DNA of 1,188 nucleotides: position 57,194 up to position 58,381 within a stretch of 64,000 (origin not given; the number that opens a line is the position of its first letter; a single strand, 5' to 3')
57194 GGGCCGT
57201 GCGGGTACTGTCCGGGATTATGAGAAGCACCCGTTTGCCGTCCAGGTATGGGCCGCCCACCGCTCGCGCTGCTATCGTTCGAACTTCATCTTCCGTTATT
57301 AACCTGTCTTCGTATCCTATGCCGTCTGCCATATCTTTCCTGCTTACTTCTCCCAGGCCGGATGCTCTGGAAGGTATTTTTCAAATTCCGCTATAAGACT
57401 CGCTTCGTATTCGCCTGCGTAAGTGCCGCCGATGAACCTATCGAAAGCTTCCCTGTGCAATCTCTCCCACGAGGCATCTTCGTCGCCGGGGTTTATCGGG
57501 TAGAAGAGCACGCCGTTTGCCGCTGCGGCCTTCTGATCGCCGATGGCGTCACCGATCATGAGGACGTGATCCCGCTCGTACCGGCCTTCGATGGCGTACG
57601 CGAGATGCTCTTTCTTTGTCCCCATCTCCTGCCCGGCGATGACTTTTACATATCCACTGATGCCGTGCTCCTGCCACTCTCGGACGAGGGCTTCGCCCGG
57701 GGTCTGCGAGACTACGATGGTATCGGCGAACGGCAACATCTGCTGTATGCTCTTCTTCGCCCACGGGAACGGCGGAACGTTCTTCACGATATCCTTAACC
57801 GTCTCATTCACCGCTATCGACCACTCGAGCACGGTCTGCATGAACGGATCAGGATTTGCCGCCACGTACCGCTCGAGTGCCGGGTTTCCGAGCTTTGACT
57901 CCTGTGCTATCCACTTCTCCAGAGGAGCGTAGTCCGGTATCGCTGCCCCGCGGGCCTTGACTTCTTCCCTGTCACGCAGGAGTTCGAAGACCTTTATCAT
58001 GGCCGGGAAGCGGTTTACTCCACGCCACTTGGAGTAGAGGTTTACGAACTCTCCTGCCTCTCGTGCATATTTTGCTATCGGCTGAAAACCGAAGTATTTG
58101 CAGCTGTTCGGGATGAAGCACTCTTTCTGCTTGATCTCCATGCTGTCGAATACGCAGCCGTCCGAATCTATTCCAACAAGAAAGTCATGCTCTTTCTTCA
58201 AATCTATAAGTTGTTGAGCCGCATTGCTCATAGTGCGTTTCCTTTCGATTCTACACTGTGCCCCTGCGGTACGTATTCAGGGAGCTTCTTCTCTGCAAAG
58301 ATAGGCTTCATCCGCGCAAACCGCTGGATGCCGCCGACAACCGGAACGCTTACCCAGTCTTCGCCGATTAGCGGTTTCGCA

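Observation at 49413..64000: Candidate undescribed amino-uronate catabolic pathway feeding the pentose phosphate pathway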

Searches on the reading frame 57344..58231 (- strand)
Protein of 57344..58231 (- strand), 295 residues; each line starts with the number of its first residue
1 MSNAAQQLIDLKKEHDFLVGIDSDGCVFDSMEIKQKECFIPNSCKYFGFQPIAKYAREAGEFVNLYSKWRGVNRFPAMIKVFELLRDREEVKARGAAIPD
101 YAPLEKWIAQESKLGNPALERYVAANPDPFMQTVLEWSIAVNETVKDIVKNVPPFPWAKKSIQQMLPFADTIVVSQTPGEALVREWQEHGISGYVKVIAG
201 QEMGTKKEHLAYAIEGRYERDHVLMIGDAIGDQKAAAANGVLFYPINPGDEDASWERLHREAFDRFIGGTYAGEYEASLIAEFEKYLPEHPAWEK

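Call 3: search_protein_families(library=pfam, proteins=[window:57344-58231:-])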
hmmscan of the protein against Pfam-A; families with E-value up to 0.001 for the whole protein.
window:57344-58231:- (295 aa): 1 family
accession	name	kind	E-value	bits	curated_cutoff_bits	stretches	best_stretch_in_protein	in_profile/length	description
PF13419.12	HAD_2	-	0.0003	21.4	23.8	1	139-241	67-173/178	Haloacid dehalogenase-like hydrolase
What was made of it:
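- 57344..58231 (-): HAD-superfamily phosphatase or phosphomutase with a C1 cap, role unknown. It overlaps the PFK-like gene by 4 bp. Weak PF13419 hit (call 3).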

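Call 4: search_protein_families(library=ncbifam, proteins=[window:57344-58231:-])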
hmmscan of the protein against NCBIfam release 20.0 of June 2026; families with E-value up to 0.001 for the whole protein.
window:57344-58231:- (295 aa): 0 families

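Call 36: search_solved_structures(query=window:57344-58231:-, max_evalue=1, show_alignments=1)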
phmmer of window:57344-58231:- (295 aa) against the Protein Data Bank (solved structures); distinct sequences matched with E-value up to 1: 0.
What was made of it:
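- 57344..58231 (-): No PDB sequence hit (call 36).
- Tried and rejected: There was no PDB sequence hit (call 36).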

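Call 49: find_homologous_proteins(query=window:57344-58231:-, max_evalue=0.00001)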
Query window:57344-58231:- (295 aa): 8000 proteins with E <= 0.00001 among 8000 candidates; the best 120 are listed.
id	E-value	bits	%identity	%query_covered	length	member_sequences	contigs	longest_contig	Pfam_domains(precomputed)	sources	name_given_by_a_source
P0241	1.1e-199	680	100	100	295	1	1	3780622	-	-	-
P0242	8.4e-152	523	75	100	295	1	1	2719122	-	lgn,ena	-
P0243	2.1e-150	518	75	100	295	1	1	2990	PF13419.13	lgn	-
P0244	8.3e-147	507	74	100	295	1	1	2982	-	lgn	-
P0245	2.6e-146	505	73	100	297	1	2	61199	PF13419.13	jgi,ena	jgi:phosphoglycolate phosphatase-like HAD superfamily hydrolase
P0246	2.7e-145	502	74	100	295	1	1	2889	PF13419.13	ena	-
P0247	8.3e-145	500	72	100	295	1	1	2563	-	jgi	jgi:phosphoglycolate phosphatase-like HAD superfamily hydrolase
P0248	7.4e-143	494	72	100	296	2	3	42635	PF13419.13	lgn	-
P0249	8.5e-143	493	72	100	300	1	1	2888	-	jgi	jgi:phosphoglycolate phosphatase-like HAD superfamily hydrolase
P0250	3.2e-142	492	73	100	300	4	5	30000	-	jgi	jgi:phosphoglycolate phosphatase-like HAD superfamily hydrolase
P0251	1.1e-141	490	71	100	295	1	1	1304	PF13419.13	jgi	jgi:phosphoglycolate phosphatase-like HAD superfamily hydrolase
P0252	3.6e-141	488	71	100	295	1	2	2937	PF13419.13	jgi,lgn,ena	jgi:phosphoglycolate phosphatase-like HAD superfamily hydrolase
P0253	5.8e-140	484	73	100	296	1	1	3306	PF13419.13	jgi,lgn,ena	-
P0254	7.7e-140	484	71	100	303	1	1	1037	-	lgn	-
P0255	2.9e-138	479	71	100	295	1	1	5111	PF13419.13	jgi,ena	-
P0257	6.1e-135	468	69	100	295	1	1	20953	PF13419.13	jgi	-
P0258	3.3e-131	455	67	100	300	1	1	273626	PF13419.13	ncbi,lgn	-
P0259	4.5e-131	455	68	100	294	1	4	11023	PF13419.13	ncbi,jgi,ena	-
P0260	6.0e-130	451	66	100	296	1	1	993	PF13419.13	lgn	-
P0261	1.1e-129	450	66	100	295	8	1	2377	PF13419.13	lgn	-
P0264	5.3e-129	448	66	100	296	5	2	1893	PF13419.13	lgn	-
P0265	6.3e-128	445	66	100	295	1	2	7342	PF13419.13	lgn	-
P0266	9.1e-128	444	65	100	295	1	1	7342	PF13419.13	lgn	-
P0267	1.3e-127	444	65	100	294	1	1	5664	PF13419.13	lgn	-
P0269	5.1e-127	442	65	100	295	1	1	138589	PF13419.13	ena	-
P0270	1.3e-126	440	64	100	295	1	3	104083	PF13419.13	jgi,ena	-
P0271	2.2e-126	440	65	100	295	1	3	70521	PF13419.13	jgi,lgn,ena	-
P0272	2.9e-126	439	64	100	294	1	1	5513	PF13419.13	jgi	-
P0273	3.7e-126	439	65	100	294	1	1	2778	PF13419.13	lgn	-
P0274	3.4e-125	436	65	99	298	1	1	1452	PF13419.13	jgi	-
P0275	5.8e-125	435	65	100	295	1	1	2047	PF13419.13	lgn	-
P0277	1.0e-124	434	66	100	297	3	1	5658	PF13419.13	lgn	-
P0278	1.5e-124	434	64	100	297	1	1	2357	PF13419.13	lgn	-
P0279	1.7e-124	433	63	100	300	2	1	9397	PF13419.13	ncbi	ncbi:MAG: HAD hydrolase-like protein [Clostridia bacterium]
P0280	2.5e-124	433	63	100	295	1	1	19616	PF13419.13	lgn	-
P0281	4.5e-124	432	62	100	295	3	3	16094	PF13419.13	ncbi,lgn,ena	-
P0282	5.3e-124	432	64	100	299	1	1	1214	PF13419.13,PF00702.33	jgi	-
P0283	8.8e-124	431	64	100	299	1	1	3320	PF13419.13,PF00702.33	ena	-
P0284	9.8e-124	431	65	100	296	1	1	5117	PF13419.13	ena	-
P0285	1.3e-123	430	62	100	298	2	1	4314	PF13419.13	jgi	-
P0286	1.3e-123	430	64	100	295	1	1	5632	PF13419.13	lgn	-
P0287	1.5e-123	430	63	100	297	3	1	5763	PF13419.13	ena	-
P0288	1.7e-123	430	64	100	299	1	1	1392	PF13419.13,PF00702.33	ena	-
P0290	1.9e-123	430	64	100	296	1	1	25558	PF13419.13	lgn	-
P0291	3.1e-123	429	63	99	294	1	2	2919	PF13419.13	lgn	-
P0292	3.4e-123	429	64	100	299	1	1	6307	PF13419.13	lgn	-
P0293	5.6e-123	428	65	97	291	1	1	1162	PF13419.13,PF00702.33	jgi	jgi:phosphoglycolate phosphatase-like HAD superfamily hydrolase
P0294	8.6e-123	428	63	100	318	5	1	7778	PF13419.13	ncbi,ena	-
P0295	8.9e-123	428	64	100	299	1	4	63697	PF13419.13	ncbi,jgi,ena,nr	ncbi:MAG TPA: HAD hydrolase-like protein [Clostridiales bacterium]|nr:HAD hydrolase-like protein [Cl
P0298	1.9e-122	427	65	100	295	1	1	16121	PF13419.13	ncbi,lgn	-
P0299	1.9e-122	427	63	100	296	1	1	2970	PF13419.13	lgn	-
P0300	2.1e-122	426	63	100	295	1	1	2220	PF13419.13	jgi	jgi:phosphoglycolate phosphatase-like HAD superfamily hydrolase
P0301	3.1e-122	426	63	100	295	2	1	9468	PF13419.13,PF00702.33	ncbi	-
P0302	4.7e-122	425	64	100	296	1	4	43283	PF13419.13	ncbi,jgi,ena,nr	ncbi:MAG: haloacid dehalogenase [Elusimicrobia bacterium RIFOXYD2_FULL_34_15]|nr:MAG: haloacid dehal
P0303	5.5e-122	425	62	100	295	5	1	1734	PF13419.13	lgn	-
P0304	6.2e-122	425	65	100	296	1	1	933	PF13419.13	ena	-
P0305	6.9e-122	425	63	100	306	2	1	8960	PF13419.13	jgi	jgi:phosphoglycolate phosphatase-like HAD superfamily hydrolase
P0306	7.5e-122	425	63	100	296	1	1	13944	PF13419.13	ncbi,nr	ncbi:MAG: HAD hydrolase-like protein [bacterium]|nr:HAD hydrolase-like protein [bacterium]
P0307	8.4e-122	424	63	100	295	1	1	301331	PF13419.13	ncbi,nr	ncbi:MAG: HAD hydrolase-like protein [Elusimicrobia bacterium]|nr:HAD hydrolase-like protein [Elusim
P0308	1.1e-121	424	65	100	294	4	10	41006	PF13419.13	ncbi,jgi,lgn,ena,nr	ncbi:MAG TPA: haloacid dehalogenase [Elusimicrobia bacterium]|nr:haloacid dehalogenase [Elusimicrobi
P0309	1.2e-121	424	63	100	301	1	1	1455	PF13419.13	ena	-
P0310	1.2e-121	424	64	100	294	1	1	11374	PF13419.13,PF00702.33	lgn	-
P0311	1.6e-121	424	62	100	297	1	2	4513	PF13419.13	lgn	-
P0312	1.8e-121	423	62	100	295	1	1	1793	PF13419.13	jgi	jgi:phosphoglycolate phosphatase-like HAD superfamily hydrolase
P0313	1.9e-121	423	63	100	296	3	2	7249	PF13419.13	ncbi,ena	-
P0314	4.3e-121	422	63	100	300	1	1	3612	PF13419.13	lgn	-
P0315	4.9e-121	422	63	100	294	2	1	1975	PF13419.13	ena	-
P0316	5.4e-121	422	62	99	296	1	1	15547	PF13419.13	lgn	-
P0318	7.7e-121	421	62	100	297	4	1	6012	PF13419.13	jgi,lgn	-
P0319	1.0e-120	421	62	100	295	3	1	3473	PF13419.13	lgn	-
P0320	1.3e-120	421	64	100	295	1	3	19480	PF13419.13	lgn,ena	-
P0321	1.4e-120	420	63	100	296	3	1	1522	PF13419.13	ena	-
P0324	1.9e-120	420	63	100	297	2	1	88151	PF13419.13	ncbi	-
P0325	2.0e-120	420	63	100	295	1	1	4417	PF13419.13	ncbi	-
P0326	2.0e-120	420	62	99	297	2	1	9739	PF13419.13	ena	-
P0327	2.3e-120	420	61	100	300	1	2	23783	PF13419.13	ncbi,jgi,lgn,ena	jgi:phosphoglycolate phosphatase-like HAD superfamily hydrolase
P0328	2.4e-120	420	63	100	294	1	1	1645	PF13419.13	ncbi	-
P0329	3.4e-120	419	60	100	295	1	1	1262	PF13419.13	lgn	-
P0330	4.2e-120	419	61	100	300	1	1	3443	PF13419.13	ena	-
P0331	4.2e-120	419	61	100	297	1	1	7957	PF13419.13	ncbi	ncbi:MAG: HAD family hydrolase [Armatimonadota bacterium]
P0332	8.3e-120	418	60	100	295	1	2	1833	PF13419.13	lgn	-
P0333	9.3e-120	418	63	97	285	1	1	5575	PF13419.13,PF00702.33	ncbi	-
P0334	1.1e-119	418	62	100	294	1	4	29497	PF13419.13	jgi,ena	-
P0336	1.8e-119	417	62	100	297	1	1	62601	PF13419.13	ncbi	-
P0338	2.1e-119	417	63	100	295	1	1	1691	PF13419.13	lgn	-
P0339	2.2e-119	417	61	100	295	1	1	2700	PF13419.13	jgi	-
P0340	2.4e-119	416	61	100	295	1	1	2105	PF13419.13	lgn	-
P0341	2.4e-119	416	62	100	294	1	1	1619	PF13419.13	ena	-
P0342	2.5e-119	416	62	100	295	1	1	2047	PF13419.13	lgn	-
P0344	2.6e-119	416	61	100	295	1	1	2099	PF13419.13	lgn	-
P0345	3.1e-119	416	61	100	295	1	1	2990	PF13419.13,PF00702.33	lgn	-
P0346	3.6e-119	416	63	100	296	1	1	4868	PF13419.13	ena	-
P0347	5.3e-119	415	61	100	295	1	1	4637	PF13419.13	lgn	-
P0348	5.6e-119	415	61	100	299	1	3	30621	PF13419.13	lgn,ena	-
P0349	5.9e-119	415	63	100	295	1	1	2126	PF13419.13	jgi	jgi:phosphoglycolate phosphatase-like HAD superfamily hydrolase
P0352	6.2e-119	415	62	100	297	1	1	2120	PF13419.13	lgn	-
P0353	8.3e-119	415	62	100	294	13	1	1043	PF13419.13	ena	-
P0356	9.4e-119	414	62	100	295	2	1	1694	PF13419.13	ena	-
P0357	9.8e-119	414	61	99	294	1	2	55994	PF13419.13,PF00702.33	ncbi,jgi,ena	-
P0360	1.3e-118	414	61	100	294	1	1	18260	PF13419.13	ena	-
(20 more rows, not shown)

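Call 56: predict_structure(alignment_id=A1)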
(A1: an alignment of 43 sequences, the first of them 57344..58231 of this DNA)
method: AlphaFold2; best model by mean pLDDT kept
length: 295 residues; sequences in the alignment: 43
mean_pLDDT: 95.5   pTM: 0.90
mean pLDDT of the five models: 95.5, 94.8, 94.3, 94.2, 93.6
residues with pLDDT >= 90: 284; 70-90: 10; 50-70: 1; < 50: 0
segments of 3 or more residues with pLDDT < 50: none
pLDDT, mean of each block of 10 residues (from residue 1): 90 98 92 94 97 97 93 94 96 94 97 95 97 98 95 95 97 95 93 96 96 97 97 97 96 98 98 98 94 87
secondary structure, 60 per line:
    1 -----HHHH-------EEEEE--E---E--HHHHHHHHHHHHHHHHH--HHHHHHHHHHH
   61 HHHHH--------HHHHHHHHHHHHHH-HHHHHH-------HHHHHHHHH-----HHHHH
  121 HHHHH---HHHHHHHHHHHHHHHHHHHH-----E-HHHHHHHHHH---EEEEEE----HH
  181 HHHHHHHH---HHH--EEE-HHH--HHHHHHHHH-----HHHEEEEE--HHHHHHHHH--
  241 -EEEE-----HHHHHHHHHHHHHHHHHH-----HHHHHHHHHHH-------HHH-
elements in order: H6-9 E17-21 H31-47 H50-65 H74-87 H89-94 H102-110 H116-125 H129-148 H156-165 E169-174 H179-188 E197-199 H206-214 E223-227 H230-238 E242-245 H251-268 H274-284
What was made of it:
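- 57344..58231 (-): AlphaFold model pLDDT 95.5 (call 56).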

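Call 58: fold_search(model_id=the predicted structure, library=pdb)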
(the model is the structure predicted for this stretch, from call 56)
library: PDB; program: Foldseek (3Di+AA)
matches with E <= 10: 741; with E <= 0.001: 114
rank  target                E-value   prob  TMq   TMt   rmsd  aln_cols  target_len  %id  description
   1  2hi0_A                3.8e-05  1.00  0.52  0.62   6.8       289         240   14  Crystal structure of putative phosphoglycolate phosphatase (YP_619066.1) from Lactobacillus delbrueckii subsp. bulgari (released 2006-08-15)
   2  6i03                  4.5e-05  1.00  0.50  0.64   4.3       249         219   12  D10N variant of beta-phosphoglucomutase from Lactococcus lactis complexed with tetrafluoroaluminate and beta-G6P to 1.02 (released 2019-11-20)
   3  3qu2_A                4.7e-05  1.00  0.46  0.58   5.5       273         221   14  Crystal structure of pyrophosphatase from bacteroides thetaiotaomicron, a closed cap conformation (released 2011-04-27)
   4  3mc1_B                5.3e-05  1.00  0.43  0.58   9.6       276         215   14  Crystal structure of a predicted phosphatase from Clostridium acetobutylicum (released 2010-04-07)
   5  7ocs_B                6.5e-05  1.00  0.42  0.21   9.8       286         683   10  Mannitol-1-phosphate bound to the phosphatase domain of the bifunctional mannitol-1-phosphate dehydrogenase/phosphatas (released 2022-04-27)
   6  6hdk                  6.8e-05  1.00  0.55  0.71   4.3       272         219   12  R49A variant of beta-phosphoglucomutase from Lactococcus lactis complexed with aluminium tetrafluoride and beta-G6P to 1 (released 2020-08-26)
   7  3dv9                  7.2e-05  1.00  0.47  0.55   8.8       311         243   11  Putative beta-phosphoglucomutase from Bacteroides vulgatus. (released 2008-08-05)
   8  2yy6_A                8.0e-05  1.00  0.47  0.64   4.5       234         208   15  Crystal Structure of the phosphoglycolate phosphatase from Aquifex aeolicus VF5 (released 2007-10-30)
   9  3i76_B                8.0e-05  1.00  0.40  0.50   9.1       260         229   13  The crystal structure of the orthorhombic form of the putative HAD-hydrolase YfnB from Bacillus subtilis bound to magn (released 2009-07-21)
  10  1z4o_A                8.9e-05  1.00  0.50  0.66   4.1       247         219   12  Structure of beta-phosphoglucomutase with inhibitor bound alpha-galactose 1-phosphate (released 2005-04-19)
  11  6hdj                  9.4e-05  1.00  0.50  0.65   4.3       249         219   12  R49K variant of beta-phosphoglucomutase from Lactococcus lactis complexed aluminium tetrafluoride and beta-G6P to 1.2 A. (released 2020-08-26)
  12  4c4s                  9.9e-05  1.00  0.49  0.65   5.6       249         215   14  Structure of beta-phosphoglucomutase in complex with an alpha- fluorophosphonate analogue of beta-glucose-1-phosphate an (released 2014-07-16)
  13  8q1e                  1.0e-04  1.00  0.51  0.65   4.0       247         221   12  D10N,P146A variant of beta-phosphoglucomutase from Lactococcus lactis in complex with fructose 1,6-bisphosphate (released 2024-08-07)
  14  2wf5                  1.0e-04  1.00  0.48  0.62   4.9       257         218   13  Structure of Beta-Phosphoglucomutase inhibited with Glucose-6-phosphate and trifluoromagnesate (released 2009-09-15)
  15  3r9k                  1.2e-04  1.00  0.47  0.58   5.3       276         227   14  Crystal structure of pyrophosphatase from bacteroides thetaiotaomicron, glu47asp mutant complexed with sulfate, a closed (released 2011-04-27)
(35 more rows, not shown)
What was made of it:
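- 57344..58231 (-): Foldseek best matches are phosphoglycolate-phosphatase-like proteins, beta-phosphoglucomutase and the BT2127 pyrophosphatase, at TM about 0.5 (call 58).
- On HAD phosphatase/phosphomutase superfamily: Model pLDDT 95.5 and C1-cap HAD matches (calls 56, 58).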
